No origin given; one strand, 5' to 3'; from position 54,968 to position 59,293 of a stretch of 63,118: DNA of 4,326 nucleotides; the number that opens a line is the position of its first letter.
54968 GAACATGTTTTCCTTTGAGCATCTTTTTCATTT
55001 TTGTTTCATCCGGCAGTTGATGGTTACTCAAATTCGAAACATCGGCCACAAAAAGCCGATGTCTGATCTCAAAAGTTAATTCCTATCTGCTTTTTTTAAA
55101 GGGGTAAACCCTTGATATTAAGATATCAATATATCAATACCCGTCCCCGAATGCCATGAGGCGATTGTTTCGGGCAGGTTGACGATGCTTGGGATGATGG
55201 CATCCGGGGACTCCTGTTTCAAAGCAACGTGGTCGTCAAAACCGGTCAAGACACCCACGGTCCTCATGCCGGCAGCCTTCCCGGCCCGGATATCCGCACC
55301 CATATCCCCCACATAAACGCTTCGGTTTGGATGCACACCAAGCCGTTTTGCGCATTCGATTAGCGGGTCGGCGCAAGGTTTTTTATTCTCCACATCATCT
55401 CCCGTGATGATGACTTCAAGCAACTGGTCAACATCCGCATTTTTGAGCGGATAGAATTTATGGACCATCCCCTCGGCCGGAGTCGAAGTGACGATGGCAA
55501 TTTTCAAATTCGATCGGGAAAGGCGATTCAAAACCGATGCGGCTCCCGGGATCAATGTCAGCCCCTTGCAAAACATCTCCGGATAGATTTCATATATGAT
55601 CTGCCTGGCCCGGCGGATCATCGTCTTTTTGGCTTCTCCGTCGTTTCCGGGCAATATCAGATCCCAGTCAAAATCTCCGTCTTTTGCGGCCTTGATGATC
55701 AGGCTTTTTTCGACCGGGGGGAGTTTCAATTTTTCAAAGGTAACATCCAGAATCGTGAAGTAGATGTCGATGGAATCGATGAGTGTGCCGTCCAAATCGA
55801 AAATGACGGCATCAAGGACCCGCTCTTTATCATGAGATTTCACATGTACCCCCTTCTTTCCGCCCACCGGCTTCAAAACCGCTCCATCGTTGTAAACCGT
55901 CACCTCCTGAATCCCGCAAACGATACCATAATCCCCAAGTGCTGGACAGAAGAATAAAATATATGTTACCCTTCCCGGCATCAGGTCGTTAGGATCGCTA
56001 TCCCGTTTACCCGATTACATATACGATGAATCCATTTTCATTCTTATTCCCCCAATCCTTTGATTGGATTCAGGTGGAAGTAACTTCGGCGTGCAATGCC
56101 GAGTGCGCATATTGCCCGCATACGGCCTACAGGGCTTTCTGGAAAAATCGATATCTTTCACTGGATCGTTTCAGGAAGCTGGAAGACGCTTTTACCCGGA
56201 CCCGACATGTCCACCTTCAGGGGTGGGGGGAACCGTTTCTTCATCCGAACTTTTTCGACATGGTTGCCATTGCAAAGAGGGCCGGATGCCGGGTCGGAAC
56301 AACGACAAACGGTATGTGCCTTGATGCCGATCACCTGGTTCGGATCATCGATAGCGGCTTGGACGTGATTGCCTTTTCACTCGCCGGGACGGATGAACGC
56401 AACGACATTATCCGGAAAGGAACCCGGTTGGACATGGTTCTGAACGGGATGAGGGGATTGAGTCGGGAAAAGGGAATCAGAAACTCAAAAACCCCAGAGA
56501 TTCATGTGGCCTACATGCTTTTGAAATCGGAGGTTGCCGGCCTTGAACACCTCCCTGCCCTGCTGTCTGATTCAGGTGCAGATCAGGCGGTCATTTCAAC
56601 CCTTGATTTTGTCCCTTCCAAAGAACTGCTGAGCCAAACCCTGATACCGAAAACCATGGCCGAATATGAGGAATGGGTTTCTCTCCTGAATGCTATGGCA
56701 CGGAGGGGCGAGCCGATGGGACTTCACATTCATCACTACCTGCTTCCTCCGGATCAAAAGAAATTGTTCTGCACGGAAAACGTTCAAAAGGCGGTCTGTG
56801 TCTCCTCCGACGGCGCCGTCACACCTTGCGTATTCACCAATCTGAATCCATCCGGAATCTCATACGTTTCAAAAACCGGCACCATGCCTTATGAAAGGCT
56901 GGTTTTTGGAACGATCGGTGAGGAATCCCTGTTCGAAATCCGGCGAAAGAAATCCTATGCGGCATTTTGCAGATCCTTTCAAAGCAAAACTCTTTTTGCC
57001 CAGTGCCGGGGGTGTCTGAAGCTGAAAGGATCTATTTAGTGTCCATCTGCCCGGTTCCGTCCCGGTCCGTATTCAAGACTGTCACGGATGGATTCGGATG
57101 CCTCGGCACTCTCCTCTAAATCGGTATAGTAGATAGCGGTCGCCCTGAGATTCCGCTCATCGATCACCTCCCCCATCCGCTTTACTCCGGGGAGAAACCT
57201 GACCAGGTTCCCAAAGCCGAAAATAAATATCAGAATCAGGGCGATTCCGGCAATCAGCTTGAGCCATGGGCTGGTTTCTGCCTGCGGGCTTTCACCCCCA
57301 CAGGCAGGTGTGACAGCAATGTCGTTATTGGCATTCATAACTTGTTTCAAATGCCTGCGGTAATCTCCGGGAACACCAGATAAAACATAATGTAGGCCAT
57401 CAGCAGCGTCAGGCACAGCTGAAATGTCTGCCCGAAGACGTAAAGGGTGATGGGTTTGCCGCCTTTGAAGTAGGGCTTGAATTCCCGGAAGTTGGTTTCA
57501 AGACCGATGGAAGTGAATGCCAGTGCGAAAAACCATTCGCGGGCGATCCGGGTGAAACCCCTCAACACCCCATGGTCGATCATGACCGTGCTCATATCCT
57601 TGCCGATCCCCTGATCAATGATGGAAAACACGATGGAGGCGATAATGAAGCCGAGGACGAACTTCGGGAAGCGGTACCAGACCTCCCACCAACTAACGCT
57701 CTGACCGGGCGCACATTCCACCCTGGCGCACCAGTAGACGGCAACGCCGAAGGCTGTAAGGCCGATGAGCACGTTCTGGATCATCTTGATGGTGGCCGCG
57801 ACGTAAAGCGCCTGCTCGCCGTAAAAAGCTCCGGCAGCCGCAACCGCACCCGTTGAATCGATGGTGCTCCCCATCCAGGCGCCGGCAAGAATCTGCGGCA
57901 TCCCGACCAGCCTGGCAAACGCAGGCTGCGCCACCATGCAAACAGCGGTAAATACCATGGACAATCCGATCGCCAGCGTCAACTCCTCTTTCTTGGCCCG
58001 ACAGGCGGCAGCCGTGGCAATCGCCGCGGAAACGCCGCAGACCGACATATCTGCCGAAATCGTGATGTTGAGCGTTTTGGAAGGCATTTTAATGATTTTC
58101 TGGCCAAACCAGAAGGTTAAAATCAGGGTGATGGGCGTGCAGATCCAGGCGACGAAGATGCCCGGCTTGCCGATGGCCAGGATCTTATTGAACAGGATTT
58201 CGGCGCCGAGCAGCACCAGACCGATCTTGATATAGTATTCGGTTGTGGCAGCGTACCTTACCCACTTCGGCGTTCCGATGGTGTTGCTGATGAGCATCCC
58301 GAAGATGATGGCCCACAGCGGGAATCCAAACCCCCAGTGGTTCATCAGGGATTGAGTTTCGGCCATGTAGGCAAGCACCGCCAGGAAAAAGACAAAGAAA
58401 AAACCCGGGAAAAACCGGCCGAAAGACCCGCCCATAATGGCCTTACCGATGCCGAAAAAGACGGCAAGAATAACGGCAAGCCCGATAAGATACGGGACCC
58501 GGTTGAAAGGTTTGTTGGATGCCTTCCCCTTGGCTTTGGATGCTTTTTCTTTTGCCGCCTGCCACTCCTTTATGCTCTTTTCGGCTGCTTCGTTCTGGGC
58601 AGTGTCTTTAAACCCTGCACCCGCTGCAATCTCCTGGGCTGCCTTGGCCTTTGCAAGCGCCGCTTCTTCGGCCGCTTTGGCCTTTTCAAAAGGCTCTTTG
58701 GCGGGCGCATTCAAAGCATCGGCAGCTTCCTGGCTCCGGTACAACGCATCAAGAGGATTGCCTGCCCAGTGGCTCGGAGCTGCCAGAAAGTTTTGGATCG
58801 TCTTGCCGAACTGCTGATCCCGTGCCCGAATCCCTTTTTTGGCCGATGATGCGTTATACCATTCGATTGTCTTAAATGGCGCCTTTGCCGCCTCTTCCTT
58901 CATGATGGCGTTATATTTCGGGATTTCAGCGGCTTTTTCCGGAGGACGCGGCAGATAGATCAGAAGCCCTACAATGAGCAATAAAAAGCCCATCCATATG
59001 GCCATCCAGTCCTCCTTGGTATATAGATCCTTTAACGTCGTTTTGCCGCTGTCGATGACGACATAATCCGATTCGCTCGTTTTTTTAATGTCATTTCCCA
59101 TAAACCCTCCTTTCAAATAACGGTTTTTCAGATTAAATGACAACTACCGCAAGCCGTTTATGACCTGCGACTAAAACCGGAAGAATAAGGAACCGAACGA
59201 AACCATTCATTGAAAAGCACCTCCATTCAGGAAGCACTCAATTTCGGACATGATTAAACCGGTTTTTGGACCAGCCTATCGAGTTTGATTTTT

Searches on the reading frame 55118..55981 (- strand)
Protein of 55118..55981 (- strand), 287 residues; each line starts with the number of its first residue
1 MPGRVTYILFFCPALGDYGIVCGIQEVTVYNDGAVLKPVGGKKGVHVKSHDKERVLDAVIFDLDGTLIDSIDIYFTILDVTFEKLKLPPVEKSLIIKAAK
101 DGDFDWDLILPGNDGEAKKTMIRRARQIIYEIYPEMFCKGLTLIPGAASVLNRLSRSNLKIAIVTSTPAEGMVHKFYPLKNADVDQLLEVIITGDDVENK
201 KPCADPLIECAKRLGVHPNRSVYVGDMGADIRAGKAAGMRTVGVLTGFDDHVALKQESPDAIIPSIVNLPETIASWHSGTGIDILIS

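Call 51: search_protein_families(library=pfam, proteins=[window:55118-55981:-], max_evalue=1)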
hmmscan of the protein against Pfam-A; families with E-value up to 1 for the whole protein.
window:55118-55981:- (287 aa): 6 families
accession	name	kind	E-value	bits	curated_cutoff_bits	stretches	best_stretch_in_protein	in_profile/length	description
PF13419.12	HAD_2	-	2.1e-33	116.4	23.8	1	59-244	1-178/178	Haloacid dehalogenase-like hydrolase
PF00702.32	Hydrolase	-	1.2e-22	81.7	26.4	1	57-238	2-191/191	haloacid dehalogenase-like hydrolase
PF13242.12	Hydrolase_like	-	1.8e-12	47.4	22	1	201-267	4-73/75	HAD-hyrolase-like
PF12710.13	HAD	-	1.2e-07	32.8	27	1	59-233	1-187/189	haloacid dehalogenase-like hydrolase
PF13344.12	Hydrolase_6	-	0.0081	16.6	27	1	139-167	11-39/101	Haloacid dehalogenase-like hydrolase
PF03767.20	Acid_phosphat_B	-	0.26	11.2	27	0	54-72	75-93/230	HAD superfamily, subfamily IIIB (Acid phosphatase)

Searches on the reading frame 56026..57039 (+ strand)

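Call 51: search_protein_families(library=pfam, proteins=[window:56026-57039:+], max_evalue=1)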
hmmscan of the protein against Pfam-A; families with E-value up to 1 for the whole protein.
window:56026-57039:+ (337 aa): 4 families
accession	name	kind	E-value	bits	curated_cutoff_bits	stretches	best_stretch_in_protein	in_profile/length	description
PF04055.27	Radical_SAM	-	5.6e-18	66.1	29.5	1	17-153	1-143/166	Radical SAM superfamily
PF13186.11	SPASM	-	3.5e-08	34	21.5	1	249-330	1-66/67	Iron-sulfur cluster-binding domain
PF15566.12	Imm32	-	0.078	13.4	27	0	59-80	28-50/54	Immunity protein 32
PF13353.11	Fer4_12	-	0.17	12.7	22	1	21-90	13-81/137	4Fe-4S single cluster domain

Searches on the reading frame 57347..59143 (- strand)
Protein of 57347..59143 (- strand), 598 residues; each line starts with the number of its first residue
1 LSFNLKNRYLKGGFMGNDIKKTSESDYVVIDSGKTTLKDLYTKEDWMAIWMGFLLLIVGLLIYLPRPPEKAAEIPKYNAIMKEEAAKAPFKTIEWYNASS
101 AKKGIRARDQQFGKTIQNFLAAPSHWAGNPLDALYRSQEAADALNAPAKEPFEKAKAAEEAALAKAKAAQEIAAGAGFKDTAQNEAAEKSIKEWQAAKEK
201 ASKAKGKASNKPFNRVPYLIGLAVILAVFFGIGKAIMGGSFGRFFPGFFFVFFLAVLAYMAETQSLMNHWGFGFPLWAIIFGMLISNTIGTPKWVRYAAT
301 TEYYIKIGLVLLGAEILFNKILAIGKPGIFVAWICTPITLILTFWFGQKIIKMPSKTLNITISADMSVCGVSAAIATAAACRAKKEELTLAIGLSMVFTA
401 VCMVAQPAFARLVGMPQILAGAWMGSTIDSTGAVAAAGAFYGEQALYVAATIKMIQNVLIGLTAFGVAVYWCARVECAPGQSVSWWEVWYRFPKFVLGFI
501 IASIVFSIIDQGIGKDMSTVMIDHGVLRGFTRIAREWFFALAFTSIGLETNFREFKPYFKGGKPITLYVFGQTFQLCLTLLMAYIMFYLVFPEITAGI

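Call 51: search_protein_families(library=pfam, proteins=[window:57347-59143:-], max_evalue=1)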
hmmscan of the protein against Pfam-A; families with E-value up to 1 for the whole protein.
window:57347-59143:- (598 aa): 1 family
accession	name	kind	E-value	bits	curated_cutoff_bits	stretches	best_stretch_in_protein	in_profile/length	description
PF03601.19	Cons_hypoth698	-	6.8e-46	157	24.5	1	246-557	1-295/304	Conserved hypothetical protein 698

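Call 52: search_protein_families(library=ncbifam, proteins=[window:57347-59143:-], max_evalue=0.01)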
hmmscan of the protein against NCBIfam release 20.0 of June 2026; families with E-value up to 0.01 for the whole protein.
window:57347-59143:- (598 aa): 1 family
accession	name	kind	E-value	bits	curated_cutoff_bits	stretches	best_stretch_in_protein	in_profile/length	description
TIGR00698.1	TIGR00698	subfamily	3.6e-22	79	232.6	1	244-504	3-263/335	YeiH family putative sulfate export transporter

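Call 60: find_related_loci(query=window:57347-59101:-, collection=metagenome_contigs, flank=10000)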
Query window:57347-59101:- (584 aa) in metagenome_contigs; peptide patterns used: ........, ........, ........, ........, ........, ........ (x = any residue, [..] = any of these).
233 stretches matched a pattern; 183 encode a relative of the query (tblastn E <= 1e-3); the best 80 are kept; 80 distinct loci.
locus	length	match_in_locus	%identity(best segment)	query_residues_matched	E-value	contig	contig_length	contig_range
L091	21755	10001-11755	82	1-584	0e+0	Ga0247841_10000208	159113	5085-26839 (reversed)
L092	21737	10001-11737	84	6-584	0e+0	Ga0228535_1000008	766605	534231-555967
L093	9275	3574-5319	82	3-584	0e+0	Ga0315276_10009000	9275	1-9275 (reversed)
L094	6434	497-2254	81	1-584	0e+0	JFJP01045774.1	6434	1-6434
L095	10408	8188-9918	81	9-584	0e+0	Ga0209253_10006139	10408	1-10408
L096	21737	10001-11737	84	6-584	0e+0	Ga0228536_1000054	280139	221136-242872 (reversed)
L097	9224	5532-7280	83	3-584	0e+0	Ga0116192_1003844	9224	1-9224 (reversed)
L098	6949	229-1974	81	3-584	0e+0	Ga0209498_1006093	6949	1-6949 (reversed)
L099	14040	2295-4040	80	3-583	0e+0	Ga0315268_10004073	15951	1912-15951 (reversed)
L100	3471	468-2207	81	5-584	0e+0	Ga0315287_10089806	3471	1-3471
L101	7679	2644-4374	80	9-584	0e+0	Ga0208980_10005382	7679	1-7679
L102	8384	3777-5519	79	5-584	0e+0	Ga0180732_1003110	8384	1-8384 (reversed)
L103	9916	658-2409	80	1-584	0e+0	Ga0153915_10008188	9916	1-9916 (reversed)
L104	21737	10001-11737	82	6-584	0e+0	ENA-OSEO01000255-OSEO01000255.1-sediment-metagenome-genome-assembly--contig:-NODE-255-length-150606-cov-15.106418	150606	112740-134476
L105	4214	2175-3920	80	4-584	0e+0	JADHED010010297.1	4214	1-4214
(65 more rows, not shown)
